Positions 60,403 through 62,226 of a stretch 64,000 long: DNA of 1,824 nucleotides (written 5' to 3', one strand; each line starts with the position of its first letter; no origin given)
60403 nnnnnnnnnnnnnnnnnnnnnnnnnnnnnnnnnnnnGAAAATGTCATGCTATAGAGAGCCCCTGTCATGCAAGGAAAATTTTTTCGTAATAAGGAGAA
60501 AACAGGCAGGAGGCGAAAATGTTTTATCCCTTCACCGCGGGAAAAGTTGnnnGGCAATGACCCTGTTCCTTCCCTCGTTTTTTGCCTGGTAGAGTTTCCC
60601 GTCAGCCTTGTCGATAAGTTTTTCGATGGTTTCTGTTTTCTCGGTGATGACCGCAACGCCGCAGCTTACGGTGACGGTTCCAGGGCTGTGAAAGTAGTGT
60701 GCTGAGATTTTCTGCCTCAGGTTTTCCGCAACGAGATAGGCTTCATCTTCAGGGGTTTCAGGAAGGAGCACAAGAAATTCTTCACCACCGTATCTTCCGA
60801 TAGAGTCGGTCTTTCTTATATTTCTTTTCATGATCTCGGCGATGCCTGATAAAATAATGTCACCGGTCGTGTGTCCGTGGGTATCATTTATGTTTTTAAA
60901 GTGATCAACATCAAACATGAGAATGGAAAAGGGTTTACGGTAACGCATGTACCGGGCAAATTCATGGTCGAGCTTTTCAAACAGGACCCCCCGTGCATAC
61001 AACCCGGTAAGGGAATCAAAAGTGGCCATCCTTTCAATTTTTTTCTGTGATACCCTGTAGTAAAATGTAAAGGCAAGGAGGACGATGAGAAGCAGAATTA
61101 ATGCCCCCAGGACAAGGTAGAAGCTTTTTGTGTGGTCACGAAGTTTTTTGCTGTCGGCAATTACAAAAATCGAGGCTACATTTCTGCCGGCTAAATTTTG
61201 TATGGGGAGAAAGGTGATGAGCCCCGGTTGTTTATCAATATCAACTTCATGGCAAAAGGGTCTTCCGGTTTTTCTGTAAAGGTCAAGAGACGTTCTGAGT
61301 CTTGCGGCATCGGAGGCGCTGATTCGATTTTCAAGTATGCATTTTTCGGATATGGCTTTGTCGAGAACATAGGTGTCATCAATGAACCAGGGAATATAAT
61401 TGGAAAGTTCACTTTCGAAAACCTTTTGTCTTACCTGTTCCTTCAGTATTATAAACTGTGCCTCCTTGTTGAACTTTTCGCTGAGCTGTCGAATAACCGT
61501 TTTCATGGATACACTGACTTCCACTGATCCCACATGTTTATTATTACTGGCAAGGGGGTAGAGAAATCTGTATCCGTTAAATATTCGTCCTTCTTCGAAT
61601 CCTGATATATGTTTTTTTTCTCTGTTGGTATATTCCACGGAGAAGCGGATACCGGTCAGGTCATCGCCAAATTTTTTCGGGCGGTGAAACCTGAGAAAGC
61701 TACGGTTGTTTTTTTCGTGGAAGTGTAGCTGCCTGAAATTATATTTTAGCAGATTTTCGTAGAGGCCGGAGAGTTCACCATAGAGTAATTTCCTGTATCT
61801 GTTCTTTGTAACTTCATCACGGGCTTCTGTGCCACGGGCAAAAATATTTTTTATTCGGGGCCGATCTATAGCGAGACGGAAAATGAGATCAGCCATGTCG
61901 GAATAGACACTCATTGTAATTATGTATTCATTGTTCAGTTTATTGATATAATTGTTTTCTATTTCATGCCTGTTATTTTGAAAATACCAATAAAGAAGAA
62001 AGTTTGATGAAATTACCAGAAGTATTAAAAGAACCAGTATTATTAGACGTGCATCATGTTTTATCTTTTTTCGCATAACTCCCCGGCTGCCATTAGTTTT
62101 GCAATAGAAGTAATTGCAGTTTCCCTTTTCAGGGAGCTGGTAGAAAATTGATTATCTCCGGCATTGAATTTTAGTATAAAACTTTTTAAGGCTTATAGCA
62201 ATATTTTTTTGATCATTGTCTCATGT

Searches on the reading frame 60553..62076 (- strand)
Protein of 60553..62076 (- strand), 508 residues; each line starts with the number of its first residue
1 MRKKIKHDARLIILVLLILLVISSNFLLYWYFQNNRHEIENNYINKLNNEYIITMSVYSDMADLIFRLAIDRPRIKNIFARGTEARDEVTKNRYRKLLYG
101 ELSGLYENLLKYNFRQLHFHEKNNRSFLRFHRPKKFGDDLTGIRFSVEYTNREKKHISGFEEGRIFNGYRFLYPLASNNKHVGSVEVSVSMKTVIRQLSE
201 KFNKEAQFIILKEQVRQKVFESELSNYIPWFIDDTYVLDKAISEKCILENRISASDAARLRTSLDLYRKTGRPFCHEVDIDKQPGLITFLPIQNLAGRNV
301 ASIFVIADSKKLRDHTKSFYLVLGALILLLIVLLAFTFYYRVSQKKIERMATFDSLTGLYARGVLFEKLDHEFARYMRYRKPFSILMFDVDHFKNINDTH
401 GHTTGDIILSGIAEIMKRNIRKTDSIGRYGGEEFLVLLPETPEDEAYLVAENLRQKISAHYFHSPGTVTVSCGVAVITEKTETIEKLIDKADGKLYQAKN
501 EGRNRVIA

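Call 15: search_protein_families(library=ncbifam, proteins=[window:60553-62076:-], max_evalue=0.00001)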
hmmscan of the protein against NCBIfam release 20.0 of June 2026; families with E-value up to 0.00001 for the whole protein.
window:60553-62076:- (508 aa): 20 families
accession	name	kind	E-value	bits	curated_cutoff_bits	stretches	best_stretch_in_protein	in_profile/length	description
TIGR00254.1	GGDEF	domain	3.7e-53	179.7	37.4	1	347-507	1-165/168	diguanylate cyclase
NF038266.1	diguan_SiaD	equivalog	1.8e-49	168.4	290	1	345-506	88-252/252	biofilm regulation diguanylate cyclase SiaD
NF007380.0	PRK09894.1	equivalog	1.1e-48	166.1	256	1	346-507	124-285/296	diguanylate cyclase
NF007135.0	PRK09581.1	equivalog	1.6e-46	159.1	474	1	348-507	289-453/457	PleD family two-component system response regulator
NF041606.1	dguan_cyc_DgcA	equivalog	1.2e-41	142.8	370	1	347-506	174-336/340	diguanylate cyclase DgcA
NF047654.1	DiguCycDgcRLepto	equivalog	8.4e-39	133.2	500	1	342-507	124-294/295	diguanylate cyclase DgcR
NF011955.1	PRK15426.1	equivalog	9e-39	133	408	1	331-507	378-559/564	cellulose biosynthesis regulator diguanylate cyclase DgcQ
NF051473.1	DigCycDgcsShew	equivalog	1.5e-34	119.7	400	1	335-505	119-287/291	diguanylate cyclase DgcS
NF007423.1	PRK09966.1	equivalog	2.6e-33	115.5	325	1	345-499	233-390/390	diguanylate cyclase DgcN/YfiN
NF040885.1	diguan_DgcJ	equivalog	3.2e-31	108.7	500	1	319-504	315-491/493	diguanylate cyclase DgcJ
NF007298.0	PRK09776.1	equivalog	3.9e-29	101.2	1135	1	341-506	674-842/1111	diguanylate cyclase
NF007599.0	PRK10245.1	equivalog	6.3e-29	100.6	402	1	340-506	197-367/371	diguanylate cyclase AdrA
NF045675.1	PhdiestaseDibA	equivalog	3.1e-26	91.9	980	1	341-504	193-359/623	phosphodiesterase DibA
NF047872.1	GGDEF_GdpS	equivalog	7.6e-26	91.1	400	1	303-507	137-348/355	GGDEF domain-containing protein GdpS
NF007474.0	PRK10060.1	equivalog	1.1e-23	83.3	782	1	341-505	227-391/663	cyclic di-GMP phosphodiesterase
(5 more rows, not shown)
